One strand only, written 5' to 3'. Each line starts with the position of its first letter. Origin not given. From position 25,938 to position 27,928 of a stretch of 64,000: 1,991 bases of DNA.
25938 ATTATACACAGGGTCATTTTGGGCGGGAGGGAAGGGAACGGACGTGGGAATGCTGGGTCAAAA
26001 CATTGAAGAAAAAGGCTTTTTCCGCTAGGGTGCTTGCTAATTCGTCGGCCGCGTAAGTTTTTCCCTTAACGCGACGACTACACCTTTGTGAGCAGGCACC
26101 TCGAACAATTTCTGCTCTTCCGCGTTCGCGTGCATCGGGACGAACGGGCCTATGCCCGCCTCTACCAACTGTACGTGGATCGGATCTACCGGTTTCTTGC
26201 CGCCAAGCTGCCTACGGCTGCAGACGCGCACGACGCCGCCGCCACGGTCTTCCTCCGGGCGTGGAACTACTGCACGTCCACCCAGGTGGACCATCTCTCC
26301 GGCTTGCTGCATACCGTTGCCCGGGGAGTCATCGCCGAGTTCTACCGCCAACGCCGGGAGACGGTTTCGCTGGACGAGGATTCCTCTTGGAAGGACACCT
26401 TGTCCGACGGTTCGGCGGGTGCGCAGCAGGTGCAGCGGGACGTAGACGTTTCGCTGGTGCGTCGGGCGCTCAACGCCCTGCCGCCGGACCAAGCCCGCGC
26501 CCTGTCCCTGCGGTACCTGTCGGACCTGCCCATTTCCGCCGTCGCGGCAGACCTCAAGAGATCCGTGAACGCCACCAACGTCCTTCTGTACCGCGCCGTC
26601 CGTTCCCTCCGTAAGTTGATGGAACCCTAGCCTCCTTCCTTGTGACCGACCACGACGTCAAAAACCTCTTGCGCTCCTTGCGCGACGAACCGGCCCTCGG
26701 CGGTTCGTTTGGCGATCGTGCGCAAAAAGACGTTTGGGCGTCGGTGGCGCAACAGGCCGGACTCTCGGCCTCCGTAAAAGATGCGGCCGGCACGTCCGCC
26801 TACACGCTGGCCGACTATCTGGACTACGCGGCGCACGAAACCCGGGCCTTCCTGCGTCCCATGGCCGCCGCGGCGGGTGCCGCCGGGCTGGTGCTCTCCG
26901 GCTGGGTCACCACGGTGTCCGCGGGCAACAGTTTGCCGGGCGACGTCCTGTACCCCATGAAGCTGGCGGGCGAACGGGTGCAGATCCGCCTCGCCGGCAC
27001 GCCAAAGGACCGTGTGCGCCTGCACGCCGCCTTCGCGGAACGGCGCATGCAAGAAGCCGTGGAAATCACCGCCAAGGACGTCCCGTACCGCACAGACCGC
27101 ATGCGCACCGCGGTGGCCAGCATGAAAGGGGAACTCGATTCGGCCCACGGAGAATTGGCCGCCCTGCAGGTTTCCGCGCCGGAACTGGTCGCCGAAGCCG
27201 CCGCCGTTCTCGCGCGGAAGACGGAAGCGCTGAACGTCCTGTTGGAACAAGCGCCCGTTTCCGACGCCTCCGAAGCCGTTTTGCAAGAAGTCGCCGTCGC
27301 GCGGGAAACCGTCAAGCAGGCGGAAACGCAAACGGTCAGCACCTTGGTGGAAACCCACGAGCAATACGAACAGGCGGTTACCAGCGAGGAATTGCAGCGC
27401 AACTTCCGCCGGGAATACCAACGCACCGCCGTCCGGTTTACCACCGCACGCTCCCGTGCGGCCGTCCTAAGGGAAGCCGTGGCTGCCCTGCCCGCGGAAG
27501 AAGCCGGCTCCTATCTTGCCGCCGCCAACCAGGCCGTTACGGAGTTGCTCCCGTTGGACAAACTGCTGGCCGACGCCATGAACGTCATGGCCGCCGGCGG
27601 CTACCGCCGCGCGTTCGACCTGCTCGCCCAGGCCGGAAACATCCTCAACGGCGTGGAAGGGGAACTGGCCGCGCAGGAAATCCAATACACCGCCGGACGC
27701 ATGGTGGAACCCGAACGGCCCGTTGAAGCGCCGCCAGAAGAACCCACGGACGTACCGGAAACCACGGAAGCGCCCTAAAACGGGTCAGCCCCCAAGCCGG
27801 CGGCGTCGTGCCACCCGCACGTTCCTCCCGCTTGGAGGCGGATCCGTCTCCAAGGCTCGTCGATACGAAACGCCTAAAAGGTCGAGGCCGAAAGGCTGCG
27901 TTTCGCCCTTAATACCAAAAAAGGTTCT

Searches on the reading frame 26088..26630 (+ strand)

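Call 23: search_protein_families(library=pfam, proteins=[window:26088-26630:+], max_evalue=0.001)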
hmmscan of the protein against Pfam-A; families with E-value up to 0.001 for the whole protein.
window:26088-26630:+ (180 aa): 3 families
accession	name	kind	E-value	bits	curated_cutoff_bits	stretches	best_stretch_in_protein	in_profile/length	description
PF08281.18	Sigma70_r4_2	-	1.5e-10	41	25.7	1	124-174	4-54/54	Sigma-70, region 4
PF04542.20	Sigma70_r2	-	1.3e-06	28.6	24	1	25-90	1-69/71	Sigma-70 region 2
PF04545.22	Sigma70_r4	-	4.9e-06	26.4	24.1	1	127-176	1-50/50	Sigma-70, region 4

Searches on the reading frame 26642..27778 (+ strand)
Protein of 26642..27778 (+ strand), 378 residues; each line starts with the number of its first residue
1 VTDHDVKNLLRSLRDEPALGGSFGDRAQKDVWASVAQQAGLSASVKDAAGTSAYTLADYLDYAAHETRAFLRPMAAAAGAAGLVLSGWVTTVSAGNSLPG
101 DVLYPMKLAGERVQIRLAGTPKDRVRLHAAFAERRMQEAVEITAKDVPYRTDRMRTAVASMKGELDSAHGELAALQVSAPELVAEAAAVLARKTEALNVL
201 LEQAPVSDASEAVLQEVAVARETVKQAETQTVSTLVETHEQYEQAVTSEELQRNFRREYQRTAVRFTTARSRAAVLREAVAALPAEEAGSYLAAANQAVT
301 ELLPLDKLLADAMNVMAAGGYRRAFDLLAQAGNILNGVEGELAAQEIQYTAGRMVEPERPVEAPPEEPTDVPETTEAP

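Call 23: search_protein_families(library=pfam, proteins=[window:26642-27778:+], max_evalue=0.001)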
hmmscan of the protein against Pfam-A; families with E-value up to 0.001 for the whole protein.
window:26642-27778:+ (378 aa): 1 family
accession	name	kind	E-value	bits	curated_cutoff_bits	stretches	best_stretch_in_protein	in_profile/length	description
PF18915.5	DUF5667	-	6e-09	36.7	27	1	97-172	2-74/99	Domain of unknown function (DUF5667)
